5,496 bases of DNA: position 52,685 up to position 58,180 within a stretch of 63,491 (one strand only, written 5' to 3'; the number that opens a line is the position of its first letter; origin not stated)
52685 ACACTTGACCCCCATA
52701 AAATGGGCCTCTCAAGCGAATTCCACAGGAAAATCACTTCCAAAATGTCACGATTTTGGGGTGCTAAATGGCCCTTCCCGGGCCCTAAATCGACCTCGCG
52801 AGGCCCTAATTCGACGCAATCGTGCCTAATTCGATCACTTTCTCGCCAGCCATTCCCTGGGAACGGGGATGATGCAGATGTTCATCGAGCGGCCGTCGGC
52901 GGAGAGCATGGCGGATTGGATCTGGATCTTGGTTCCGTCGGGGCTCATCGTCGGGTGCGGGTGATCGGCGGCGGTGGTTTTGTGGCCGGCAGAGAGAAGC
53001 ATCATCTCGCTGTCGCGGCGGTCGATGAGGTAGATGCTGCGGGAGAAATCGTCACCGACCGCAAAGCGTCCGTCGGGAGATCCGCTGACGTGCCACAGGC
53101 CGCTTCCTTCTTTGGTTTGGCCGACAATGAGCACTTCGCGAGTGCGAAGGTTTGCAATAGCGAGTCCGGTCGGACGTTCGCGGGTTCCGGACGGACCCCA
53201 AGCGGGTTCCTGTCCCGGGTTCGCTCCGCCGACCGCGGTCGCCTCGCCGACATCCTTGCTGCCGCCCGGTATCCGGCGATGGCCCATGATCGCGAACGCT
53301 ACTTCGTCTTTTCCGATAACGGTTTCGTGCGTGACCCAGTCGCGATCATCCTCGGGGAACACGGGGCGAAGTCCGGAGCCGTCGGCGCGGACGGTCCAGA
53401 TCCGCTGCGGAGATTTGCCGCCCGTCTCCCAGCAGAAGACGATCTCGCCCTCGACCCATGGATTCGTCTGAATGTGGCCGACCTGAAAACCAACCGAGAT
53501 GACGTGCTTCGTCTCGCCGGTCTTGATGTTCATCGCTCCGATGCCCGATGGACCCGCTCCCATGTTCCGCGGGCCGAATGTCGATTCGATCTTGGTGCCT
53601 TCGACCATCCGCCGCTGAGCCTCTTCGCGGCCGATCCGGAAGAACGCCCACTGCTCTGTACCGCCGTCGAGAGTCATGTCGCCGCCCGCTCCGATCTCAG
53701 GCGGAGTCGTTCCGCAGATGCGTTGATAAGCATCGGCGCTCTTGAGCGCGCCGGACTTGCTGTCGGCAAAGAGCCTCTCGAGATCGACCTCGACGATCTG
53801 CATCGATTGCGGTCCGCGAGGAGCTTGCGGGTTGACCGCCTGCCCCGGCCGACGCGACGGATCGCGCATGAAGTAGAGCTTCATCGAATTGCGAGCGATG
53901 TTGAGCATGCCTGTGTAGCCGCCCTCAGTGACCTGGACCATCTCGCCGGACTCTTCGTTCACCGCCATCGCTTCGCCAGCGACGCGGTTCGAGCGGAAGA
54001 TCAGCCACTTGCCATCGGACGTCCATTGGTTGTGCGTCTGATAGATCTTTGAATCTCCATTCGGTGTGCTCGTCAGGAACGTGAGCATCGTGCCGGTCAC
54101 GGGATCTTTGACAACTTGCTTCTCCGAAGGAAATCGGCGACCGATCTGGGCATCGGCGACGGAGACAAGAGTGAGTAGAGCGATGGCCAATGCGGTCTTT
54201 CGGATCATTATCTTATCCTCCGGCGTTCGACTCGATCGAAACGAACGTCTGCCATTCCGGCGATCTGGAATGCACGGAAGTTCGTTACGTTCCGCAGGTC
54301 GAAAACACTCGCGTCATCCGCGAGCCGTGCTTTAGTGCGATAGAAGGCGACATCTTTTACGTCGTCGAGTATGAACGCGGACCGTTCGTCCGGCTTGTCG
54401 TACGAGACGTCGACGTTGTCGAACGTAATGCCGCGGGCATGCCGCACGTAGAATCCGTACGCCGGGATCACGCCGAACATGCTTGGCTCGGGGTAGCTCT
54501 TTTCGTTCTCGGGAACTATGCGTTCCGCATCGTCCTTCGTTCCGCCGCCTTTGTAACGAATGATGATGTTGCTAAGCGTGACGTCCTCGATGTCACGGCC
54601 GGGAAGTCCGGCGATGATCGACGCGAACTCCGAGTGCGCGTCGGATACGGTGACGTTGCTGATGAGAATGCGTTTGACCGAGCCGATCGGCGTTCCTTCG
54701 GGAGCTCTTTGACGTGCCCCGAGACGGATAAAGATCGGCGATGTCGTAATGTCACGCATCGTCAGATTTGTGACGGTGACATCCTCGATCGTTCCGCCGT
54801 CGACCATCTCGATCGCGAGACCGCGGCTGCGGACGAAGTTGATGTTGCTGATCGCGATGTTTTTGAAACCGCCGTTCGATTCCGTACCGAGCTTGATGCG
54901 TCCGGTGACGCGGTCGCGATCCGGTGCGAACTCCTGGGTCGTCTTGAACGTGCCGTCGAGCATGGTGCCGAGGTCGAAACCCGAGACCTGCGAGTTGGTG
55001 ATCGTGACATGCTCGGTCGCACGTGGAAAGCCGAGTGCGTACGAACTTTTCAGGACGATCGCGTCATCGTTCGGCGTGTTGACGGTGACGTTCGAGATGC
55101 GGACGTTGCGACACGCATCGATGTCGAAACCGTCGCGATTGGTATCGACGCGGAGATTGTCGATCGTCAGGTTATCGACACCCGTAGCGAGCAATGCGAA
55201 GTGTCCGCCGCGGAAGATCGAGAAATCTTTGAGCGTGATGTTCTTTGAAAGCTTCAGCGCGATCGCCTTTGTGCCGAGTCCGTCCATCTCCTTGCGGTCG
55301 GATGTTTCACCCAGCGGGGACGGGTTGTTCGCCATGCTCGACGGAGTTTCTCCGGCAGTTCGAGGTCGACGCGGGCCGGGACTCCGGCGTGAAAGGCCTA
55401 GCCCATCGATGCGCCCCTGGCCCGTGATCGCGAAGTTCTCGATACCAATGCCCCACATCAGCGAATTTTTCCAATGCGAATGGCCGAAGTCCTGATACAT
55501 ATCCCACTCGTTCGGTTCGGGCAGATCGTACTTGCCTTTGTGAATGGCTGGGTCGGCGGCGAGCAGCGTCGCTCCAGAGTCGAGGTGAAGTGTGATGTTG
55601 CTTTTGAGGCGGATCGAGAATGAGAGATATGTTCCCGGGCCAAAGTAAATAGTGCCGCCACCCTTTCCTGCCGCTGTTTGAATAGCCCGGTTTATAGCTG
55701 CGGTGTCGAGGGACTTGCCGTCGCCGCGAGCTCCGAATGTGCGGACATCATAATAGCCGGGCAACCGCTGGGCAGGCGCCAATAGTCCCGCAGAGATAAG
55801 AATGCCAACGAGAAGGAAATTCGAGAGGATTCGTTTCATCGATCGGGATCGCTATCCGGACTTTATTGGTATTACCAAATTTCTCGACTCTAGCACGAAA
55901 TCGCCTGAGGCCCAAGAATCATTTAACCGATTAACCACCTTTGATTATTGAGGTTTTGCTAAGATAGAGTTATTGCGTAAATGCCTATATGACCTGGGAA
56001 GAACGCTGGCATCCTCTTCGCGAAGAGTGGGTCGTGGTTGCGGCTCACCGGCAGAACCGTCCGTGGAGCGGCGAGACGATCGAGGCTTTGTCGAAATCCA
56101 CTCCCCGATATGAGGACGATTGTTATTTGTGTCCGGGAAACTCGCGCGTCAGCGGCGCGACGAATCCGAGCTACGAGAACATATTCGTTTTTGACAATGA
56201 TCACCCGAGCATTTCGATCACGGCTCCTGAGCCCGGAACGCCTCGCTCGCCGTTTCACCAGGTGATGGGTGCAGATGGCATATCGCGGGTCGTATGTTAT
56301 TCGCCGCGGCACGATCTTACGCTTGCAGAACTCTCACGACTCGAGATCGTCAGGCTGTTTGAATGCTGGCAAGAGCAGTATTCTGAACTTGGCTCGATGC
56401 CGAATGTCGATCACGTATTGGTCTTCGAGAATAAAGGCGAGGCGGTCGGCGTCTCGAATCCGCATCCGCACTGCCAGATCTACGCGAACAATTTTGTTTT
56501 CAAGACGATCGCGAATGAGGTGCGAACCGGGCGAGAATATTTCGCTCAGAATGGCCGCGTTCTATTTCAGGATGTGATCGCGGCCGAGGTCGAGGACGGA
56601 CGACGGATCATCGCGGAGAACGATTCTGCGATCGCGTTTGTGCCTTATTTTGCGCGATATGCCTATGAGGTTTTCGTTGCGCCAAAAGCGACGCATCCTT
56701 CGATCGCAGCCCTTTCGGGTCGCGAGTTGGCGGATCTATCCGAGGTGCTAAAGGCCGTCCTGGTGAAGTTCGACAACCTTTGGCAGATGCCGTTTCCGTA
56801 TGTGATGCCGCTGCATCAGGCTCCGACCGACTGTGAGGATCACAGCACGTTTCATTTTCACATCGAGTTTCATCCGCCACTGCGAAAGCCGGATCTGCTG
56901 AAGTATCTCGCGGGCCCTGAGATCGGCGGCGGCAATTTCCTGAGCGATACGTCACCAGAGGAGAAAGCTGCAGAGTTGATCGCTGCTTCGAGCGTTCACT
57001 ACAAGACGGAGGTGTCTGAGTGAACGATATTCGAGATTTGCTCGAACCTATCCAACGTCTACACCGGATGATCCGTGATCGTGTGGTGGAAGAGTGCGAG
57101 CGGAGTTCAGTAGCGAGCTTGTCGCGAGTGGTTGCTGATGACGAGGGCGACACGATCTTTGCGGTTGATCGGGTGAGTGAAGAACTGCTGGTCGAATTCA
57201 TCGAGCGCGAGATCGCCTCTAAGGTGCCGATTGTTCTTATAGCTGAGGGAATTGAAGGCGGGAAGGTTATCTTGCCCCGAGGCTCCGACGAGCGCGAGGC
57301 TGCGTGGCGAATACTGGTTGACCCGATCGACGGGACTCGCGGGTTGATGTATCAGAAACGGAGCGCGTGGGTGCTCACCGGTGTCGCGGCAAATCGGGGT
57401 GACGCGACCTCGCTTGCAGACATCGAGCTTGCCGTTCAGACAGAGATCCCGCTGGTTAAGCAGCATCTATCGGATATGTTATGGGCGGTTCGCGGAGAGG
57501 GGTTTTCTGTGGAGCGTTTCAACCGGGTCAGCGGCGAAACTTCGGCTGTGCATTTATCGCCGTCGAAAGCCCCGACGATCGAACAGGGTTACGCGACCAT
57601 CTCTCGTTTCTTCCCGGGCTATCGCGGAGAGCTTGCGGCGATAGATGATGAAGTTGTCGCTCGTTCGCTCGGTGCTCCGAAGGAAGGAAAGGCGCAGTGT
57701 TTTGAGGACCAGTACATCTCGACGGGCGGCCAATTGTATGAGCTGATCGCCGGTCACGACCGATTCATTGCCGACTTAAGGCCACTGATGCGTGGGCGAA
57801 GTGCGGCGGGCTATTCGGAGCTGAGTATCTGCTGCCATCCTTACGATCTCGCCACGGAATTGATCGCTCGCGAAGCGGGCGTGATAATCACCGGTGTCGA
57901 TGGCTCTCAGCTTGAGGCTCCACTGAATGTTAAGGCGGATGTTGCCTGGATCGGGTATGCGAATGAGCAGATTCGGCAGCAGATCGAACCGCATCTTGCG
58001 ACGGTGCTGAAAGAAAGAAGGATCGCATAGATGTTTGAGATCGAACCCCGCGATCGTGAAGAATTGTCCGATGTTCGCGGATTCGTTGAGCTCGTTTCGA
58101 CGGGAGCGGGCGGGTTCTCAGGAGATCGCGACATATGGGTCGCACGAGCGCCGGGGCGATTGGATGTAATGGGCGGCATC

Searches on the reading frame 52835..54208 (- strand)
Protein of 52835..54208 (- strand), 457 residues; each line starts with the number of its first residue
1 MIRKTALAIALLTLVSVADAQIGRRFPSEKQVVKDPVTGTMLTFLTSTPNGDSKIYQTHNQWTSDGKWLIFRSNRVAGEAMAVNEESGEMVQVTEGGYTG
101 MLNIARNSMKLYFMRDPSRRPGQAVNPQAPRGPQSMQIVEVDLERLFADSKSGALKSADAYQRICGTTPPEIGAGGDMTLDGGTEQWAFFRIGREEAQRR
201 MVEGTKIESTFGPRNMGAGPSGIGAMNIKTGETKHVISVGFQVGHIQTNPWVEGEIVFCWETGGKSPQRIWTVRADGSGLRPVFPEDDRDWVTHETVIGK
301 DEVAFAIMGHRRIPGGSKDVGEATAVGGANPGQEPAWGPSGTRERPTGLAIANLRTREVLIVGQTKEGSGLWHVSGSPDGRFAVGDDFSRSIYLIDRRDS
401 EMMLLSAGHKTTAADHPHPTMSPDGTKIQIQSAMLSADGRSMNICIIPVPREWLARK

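Call 5: search_protein_families(library=pfam, proteins=[window:52835-54208:-], max_evalue=0.001)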
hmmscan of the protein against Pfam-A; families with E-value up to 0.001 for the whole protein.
window:52835-54208:- (457 aa): 1 family
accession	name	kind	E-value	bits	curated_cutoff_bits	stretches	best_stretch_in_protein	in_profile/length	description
PF14583.12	Pectate_lyase22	-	7.2e-05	22.1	30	0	226-299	173-247/386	Oligogalacturonate lyase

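Call 26: find_encoding_contigs(protein=window:52835-54208:-, flank=10000, max_places=10)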
Protein window:52835-54208:- (457 aa): no gene with exactly this product is on record in the collection.

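Call 27: find_related_loci(query=window:52835-54208:-, collection=metagenome_contigs, flank=10000)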
Query window:52835-54208:- (457 aa) in metagenome_contigs; peptide patterns used: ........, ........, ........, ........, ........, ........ (x = any residue, [..] = any of these).
507 stretches matched a pattern; 465 encode a relative of the query (tblastn E <= 1e-3); the best 80 are kept; 80 distinct loci.
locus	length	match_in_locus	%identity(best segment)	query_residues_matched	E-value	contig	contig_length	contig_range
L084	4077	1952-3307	90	2-454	0e+0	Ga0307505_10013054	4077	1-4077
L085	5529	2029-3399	89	2-457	0e+0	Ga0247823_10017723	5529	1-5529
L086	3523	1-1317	92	19-457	0e+0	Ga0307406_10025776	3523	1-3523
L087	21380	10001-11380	83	2-457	0e+0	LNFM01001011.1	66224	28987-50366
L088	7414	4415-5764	84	17-457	0e+0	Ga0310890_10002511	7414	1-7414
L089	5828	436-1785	84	17-457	0e+0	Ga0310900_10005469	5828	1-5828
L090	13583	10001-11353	84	7-457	0e+0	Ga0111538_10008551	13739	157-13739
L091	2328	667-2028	83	4-457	0e+0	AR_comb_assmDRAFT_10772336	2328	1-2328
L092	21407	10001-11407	78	1-457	0e+0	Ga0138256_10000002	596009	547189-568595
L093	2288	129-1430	79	17-457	0e+0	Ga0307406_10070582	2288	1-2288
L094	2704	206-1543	77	5-457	0e+0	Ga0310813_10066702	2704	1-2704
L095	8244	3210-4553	77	11-457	0e+0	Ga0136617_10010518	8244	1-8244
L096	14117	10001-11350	76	7-456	0e+0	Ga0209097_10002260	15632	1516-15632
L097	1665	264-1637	77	7-457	0e+0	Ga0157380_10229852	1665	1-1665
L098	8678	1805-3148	77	11-457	0e+0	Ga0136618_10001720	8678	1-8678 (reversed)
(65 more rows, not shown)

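Call 52: search_protein_families(library=pfam, proteins=[L086:3015-3437:+, L084:3409-3807:+, L086:1357-1590:-, L086:1692-2945:+, L085:4110-5267:+], max_evalue=0.01)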
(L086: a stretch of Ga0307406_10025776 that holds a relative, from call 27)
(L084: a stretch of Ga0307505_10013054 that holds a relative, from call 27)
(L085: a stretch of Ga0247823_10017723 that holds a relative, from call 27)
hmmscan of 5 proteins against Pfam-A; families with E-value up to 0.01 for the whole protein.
L086:3015-3437:+ (140 aa): 1 family
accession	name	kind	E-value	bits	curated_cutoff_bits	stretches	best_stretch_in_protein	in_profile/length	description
PF01797.21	Y1_Tnp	-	5.2e-07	30.3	23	1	64-130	21-88/121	Transposase IS200 like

L084:3409-3807:+ (132 aa): 1 family
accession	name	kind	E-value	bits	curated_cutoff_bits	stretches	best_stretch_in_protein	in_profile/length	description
PF01797.21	Y1_Tnp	-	0.00088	19.8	23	1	83-123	18-58/121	Transposase IS200 like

L086:1357-1590:- (77 aa): 1 family
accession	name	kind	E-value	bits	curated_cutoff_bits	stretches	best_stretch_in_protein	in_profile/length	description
PF09720.15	Unstab_antitox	-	1.1e-13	51.4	23.3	1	11-64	1-53/54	Putative addiction module component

L086:1692-2945:+ (417 aa): 18 families
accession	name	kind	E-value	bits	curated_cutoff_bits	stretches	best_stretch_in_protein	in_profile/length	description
PF07719.23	TPR_2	-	5.7e-20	70.2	27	2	161-193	1-33/34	Tetratricopeptide repeat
PF00515.34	TPR_1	-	1.4e-19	69.4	27.8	2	162-193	2-33/34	Tetratricopeptide repeat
PF13414.12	TPR_11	-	3.6e-16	59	26.8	2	202-232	1-31/42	TPR repeat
PF13432.12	TPR_16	-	2e-13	51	32.7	1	167-227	3-63/65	Tetratricopeptide repeat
PF14559.12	TPR_19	-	4.1e-13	49.9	25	1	206-251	2-47/68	Tetratricopeptide repeat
PF13424.12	TPR_12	-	1.7e-11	44.5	30.1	0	164-190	6-32/77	Tetratricopeptide repeat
PF13428.12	TPR_14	-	1.1e-10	41.5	23.5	1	203-236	9-42/44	Tetratricopeptide repeat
PF13181.12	TPR_8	-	1e-09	38.2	25.7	1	202-227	8-33/34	Tetratricopeptide repeat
PF24575.1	TPR_Slam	-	9.2e-08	32.9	35.2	1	39-108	33-102/104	Surface lipoprotein assembly modifier, N-terminal TPR repeats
PF13176.12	TPR_7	-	1.3e-07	31.6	27.9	0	202-229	6-33/36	Tetratricopeptide repeat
PF12895.13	ANAPC3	-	1e-06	29.4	27.2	1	175-251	3-78/82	Anaphase-promoting complex, cyclosome, subunit 3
PF13431.12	TPR_17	-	2.9e-05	24.4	24.4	0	218-250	2-34/34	Tetratricopeptide repeat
PF13374.12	TPR_10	-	0.0001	22.6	27.5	0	204-224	11-31/42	Tetratricopeptide repeat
PF13174.12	TPR_6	-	0.00059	20.8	26.3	0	166-193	5-32/33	Tetratricopeptide repeat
PF06552.18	TOM20_plant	-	0.00094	19.4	20.6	0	69-128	51-110/187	Plant specific mitochondrial import receptor subunit TOM20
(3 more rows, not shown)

L085:4110-5267:+ (385 aa): 7 families
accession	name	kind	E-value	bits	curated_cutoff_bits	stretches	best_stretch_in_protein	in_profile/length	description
PF01266.30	DAO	-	4.4e-44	151.9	27.9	1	4-364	1-353/353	FAD dependent oxidoreductase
PF13738.12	Pyr_redox_3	-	5.7e-05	22.9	30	1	169-208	95-134/305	Pyridine nucleotide-disulphide oxidoreductase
PF01593.30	Amino_oxidase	-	0.00021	21.2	19.8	1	164-208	210-255/443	Flavin containing amine oxidoreductase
PF07992.20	Pyr_redox_2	-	0.00082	19.3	26.1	0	4-39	2-31/291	Pyridine nucleotide-disulphide oxidoreductase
PF02558.23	ApbA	-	0.0038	17.3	22.2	1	5-34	1-30/150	Ketopantoate reductase PanE/ApbA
PF03446.21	NAD_binding_2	-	0.0042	17.6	21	1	5-35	2-32/161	NAD binding domain of 6-phosphogluconate dehydrogenase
PF12831.13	FAD_oxidored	-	0.0083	15.9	27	0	4-34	1-31/416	FAD dependent oxidoreductase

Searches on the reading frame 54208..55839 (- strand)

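Call 5: search_protein_families(library=pfam, proteins=[window:54208-55839:-], max_evalue=0.001)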
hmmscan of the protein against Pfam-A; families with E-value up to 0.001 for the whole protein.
window:54208-55839:- (543 aa): 3 families
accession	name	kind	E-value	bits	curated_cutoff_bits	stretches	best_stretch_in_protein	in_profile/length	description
PF12708.12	Pect-lyase_RHGA_epim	-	9.3e-17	62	27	1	31-88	3-62/213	Rhamnogalacturonase A/epimerase, pectate lyase-like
PF00295.23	Glyco_hydro_28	-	5.2e-12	45.9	22.9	2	129-267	54-172/324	Glycosyl hydrolases family 28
PF13229.12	Beta_helix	-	1.8e-08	34.6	25.9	1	190-285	46-134/158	Right handed beta helix region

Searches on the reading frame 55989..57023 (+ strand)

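Call 5: search_protein_families(library=pfam, proteins=[window:55989-57023:+], max_evalue=0.001)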
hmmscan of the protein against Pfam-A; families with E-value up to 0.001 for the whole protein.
window:55989-57023:+ (344 aa): 3 families
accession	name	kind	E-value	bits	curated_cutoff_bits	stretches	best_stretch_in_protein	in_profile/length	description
PF01087.27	GalP_UDP_transf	-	3.3e-48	165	22.1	1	5-170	14-183/184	Galactose-1-phosphate uridyl transferase, N-terminal domain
PF02744.22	GalP_UDP_tr_C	-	1.2e-26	93.8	29.2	1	178-340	2-163/165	Galactose-1-phosphate uridyl transferase, C-terminal domain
PF16268.10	DUF4921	-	6.7e-05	22.4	28.5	1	138-258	219-333/425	Domain of unknown function (DUF4921)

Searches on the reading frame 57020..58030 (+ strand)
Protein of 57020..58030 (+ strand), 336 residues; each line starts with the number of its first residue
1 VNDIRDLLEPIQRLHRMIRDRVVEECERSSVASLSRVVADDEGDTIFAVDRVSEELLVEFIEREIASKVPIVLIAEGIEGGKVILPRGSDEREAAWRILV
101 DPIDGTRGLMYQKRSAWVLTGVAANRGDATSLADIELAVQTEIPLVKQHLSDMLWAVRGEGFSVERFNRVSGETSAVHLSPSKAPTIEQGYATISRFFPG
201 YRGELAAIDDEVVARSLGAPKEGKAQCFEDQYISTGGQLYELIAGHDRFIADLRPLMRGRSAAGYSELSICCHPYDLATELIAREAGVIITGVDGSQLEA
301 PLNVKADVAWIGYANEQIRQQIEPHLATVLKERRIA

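Call 5: search_protein_families(library=pfam, proteins=[window:57020-58030:+], max_evalue=0.001)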
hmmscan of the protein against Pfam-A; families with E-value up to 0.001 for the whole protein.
window:57020-58030:+ (336 aa): 1 family
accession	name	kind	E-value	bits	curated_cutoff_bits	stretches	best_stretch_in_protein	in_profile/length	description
PF00459.30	Inositol_P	-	5.9e-10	39.5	27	1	36-125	34-114/271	Inositol monophosphatase family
